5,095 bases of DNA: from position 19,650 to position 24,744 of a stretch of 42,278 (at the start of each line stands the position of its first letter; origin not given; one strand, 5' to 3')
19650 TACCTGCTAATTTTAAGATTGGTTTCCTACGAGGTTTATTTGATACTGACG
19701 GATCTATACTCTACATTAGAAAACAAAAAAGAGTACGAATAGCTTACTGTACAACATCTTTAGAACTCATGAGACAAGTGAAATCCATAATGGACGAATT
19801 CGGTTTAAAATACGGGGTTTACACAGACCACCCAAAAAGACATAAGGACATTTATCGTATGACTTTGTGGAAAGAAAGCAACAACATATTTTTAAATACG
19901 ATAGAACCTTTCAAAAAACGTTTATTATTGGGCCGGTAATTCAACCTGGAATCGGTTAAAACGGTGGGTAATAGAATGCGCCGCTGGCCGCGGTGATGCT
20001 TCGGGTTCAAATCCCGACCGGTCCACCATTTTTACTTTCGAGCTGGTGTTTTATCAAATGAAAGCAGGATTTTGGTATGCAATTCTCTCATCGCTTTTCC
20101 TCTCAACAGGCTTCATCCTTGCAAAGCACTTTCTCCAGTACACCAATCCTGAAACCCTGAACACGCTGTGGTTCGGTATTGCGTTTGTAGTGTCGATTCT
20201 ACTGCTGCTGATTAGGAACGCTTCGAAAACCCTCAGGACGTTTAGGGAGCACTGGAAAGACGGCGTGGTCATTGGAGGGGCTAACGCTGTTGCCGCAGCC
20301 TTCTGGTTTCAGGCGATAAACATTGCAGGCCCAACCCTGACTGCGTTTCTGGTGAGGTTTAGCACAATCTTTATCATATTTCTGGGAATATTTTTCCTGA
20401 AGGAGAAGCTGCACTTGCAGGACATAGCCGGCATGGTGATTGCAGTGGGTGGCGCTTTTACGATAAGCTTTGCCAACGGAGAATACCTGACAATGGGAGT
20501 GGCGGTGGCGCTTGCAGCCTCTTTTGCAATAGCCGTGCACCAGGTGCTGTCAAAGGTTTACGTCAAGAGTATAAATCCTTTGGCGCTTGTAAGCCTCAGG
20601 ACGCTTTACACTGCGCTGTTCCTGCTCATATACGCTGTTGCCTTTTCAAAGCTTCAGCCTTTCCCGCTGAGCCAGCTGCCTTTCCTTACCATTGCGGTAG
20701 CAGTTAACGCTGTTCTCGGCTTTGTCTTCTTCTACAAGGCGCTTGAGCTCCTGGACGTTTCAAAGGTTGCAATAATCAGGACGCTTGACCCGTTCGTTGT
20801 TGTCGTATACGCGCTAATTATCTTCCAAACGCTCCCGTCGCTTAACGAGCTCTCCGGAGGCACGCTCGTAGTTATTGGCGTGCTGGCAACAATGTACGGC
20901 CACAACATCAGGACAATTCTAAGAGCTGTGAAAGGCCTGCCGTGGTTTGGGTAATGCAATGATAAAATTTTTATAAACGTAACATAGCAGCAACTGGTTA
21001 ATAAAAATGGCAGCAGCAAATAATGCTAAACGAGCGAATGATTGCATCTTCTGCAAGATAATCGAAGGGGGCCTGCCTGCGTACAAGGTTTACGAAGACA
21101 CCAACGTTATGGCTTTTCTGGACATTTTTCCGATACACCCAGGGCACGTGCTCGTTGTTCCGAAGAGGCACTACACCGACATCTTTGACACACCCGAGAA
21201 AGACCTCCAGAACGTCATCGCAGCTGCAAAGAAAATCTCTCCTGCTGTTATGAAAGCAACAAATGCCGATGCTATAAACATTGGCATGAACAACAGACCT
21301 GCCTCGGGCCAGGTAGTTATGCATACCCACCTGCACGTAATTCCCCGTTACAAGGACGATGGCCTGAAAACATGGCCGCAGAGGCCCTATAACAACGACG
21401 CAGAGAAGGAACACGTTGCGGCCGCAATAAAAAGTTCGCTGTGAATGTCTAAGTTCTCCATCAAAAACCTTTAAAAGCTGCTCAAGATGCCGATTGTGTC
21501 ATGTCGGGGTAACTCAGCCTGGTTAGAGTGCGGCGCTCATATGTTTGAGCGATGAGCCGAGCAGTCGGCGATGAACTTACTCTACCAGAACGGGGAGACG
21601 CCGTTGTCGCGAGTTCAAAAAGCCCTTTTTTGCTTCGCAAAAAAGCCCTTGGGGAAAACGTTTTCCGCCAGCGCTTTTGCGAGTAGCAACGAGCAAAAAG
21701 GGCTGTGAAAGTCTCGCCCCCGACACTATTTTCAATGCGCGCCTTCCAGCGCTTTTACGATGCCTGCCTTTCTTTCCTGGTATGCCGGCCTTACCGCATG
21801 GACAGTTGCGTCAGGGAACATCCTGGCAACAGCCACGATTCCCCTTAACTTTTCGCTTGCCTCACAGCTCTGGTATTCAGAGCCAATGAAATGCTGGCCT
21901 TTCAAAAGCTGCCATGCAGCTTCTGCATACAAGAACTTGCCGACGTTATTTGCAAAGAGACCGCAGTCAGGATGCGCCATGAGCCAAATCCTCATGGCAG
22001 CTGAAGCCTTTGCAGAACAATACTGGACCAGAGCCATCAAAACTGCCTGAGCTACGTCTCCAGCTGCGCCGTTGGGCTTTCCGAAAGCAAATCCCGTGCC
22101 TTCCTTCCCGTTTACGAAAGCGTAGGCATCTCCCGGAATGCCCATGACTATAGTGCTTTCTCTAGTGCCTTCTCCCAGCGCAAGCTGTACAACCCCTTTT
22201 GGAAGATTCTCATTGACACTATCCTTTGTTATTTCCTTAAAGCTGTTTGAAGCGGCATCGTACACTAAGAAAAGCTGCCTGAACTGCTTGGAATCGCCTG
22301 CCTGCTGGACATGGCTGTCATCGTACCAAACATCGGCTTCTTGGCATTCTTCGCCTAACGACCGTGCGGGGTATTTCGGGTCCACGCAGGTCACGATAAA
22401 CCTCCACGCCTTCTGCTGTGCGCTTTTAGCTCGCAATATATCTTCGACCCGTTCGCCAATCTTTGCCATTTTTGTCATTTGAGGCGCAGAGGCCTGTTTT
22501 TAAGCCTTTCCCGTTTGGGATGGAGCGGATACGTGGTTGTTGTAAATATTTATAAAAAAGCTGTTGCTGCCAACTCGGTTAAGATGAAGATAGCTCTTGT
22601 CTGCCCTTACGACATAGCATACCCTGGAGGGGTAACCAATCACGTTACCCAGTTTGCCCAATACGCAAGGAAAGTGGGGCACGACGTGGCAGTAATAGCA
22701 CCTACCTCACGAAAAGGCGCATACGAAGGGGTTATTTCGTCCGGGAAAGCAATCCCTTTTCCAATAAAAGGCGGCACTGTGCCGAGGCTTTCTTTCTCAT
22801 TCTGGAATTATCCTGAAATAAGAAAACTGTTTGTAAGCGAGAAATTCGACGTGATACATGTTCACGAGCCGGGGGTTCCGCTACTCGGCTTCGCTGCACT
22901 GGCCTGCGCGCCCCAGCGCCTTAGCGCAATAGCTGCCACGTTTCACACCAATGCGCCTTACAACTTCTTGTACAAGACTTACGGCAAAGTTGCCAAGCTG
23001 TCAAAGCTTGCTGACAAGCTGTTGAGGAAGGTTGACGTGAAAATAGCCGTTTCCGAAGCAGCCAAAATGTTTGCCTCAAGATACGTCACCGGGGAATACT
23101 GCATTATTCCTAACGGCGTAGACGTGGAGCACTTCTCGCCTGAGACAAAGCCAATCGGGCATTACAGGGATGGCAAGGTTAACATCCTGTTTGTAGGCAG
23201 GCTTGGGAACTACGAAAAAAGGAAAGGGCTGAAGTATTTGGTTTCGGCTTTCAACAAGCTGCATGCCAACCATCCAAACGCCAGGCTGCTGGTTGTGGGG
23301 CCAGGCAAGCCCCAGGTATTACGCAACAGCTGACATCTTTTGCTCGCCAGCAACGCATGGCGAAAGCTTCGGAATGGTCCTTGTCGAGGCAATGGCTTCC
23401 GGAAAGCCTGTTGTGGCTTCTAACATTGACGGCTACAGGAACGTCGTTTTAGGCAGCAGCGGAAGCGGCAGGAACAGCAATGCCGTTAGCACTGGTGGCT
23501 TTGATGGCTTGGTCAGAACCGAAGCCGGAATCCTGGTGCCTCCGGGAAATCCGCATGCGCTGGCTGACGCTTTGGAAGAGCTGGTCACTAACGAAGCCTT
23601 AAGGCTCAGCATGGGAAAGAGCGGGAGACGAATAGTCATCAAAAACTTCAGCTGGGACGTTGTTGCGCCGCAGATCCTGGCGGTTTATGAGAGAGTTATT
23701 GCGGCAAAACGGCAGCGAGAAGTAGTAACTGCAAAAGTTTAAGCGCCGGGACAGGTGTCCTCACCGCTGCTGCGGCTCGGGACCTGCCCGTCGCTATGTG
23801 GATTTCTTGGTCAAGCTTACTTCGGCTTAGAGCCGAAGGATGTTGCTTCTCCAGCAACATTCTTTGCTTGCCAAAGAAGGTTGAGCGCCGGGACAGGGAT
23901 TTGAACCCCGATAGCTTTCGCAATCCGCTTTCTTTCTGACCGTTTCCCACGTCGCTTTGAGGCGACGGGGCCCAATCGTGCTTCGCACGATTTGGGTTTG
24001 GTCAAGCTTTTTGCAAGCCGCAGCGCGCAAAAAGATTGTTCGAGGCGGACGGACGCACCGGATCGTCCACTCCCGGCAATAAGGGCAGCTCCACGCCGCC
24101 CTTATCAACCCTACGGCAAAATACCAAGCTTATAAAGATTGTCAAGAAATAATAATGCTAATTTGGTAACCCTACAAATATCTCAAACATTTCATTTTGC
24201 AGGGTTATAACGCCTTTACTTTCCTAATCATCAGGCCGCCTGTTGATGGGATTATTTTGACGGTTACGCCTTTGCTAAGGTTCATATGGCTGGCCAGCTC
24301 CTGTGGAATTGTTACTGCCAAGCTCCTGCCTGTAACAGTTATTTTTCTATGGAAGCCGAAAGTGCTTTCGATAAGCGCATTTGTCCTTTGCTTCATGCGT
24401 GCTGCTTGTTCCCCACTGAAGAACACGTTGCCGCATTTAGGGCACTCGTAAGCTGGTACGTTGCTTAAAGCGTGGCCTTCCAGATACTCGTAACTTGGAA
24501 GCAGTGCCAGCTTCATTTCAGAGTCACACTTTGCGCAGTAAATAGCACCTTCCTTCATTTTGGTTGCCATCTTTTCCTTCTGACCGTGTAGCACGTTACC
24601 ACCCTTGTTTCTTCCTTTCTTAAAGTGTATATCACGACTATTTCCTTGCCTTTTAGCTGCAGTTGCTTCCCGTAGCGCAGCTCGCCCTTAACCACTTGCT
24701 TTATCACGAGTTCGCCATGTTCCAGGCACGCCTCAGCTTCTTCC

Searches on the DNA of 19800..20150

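Call 95: search_rna_families(source=window, start=19800, end=20150, threshold=evalue, max_evalue=1, show_alignments=1)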
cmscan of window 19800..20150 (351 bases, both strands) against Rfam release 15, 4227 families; matches with E-value up to 1: 1.
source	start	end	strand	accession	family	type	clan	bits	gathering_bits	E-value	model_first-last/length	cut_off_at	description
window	19930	20025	+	RF00005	tRNA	Gene; tRNA;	CL00001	39.7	29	3.8e-07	1-71/71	no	tRNA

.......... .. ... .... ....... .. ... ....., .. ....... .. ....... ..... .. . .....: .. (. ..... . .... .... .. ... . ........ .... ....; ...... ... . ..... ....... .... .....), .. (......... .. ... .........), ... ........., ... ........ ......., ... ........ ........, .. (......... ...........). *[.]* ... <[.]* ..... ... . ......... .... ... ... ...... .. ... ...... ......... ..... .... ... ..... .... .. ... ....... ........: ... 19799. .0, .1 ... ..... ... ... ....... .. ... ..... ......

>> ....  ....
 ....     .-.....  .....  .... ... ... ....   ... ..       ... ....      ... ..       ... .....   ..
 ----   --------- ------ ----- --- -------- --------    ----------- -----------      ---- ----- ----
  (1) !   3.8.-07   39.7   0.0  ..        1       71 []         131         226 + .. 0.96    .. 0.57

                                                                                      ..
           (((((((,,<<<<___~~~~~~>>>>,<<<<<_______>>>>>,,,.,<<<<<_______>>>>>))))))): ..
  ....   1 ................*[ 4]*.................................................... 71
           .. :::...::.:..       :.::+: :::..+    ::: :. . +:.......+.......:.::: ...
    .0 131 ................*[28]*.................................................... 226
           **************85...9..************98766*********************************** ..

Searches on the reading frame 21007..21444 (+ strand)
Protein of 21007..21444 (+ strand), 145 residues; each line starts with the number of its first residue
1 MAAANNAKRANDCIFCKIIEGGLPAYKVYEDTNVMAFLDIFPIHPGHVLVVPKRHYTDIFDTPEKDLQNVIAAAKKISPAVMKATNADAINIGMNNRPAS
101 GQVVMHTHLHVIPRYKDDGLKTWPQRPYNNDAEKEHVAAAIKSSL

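Call 96: search_protein_families(library=pfam, proteins=[window:21007-21444:+], max_evalue=0.01)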
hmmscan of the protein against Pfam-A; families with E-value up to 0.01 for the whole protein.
window:21007-21444:+ (145 aa): 3 families
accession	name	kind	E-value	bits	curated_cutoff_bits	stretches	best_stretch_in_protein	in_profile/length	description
PF01230.28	HIT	-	9.7e-28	97.1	21.5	1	24-116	5-97/98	HIT domain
PF11969.13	DcpS_C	-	5.7e-15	56.2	24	1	13-113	2-101/114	Scavenger mRNA decapping enzyme C-term binding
PF04677.20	CwfJ_C_1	-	0.0021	18.4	21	1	41-113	42-108/122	Protein similar to CwfJ C-terminus 1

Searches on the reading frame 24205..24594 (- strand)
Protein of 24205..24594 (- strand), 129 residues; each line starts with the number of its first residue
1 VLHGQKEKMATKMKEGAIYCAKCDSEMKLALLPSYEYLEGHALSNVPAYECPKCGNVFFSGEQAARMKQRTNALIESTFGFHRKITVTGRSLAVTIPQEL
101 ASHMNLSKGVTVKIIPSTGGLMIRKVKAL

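Call 96: search_protein_families(library=pfam, proteins=[window:24205-24594:-], max_evalue=0.01)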
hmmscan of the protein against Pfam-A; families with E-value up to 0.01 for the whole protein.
window:24205-24594:- (129 aa): 5 families
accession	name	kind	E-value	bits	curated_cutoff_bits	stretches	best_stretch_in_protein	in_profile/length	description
PF04014.23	MazE_antitoxin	-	4.4e-06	27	24.7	1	86-127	2-44/48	Antidote-toxin recognition MazE, bacterial antitoxin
PF24292.1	DUF7479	-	4.7e-06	27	27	1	18-69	3-52/60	Domain of unknown function (DUF7479)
PF01927.22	Mut7-C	-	0.0031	18.1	23.3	1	9-70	82-145/146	Mut7-C RNAse domain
PF13453.11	Zn_ribbon_TFIIB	-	0.0033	17.2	22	0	20-61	2-32/41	Transcription factor zinc-finger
PF12773.13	DZR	-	0.0081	16.7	27.3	0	12-57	7-33/45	Double zinc ribbon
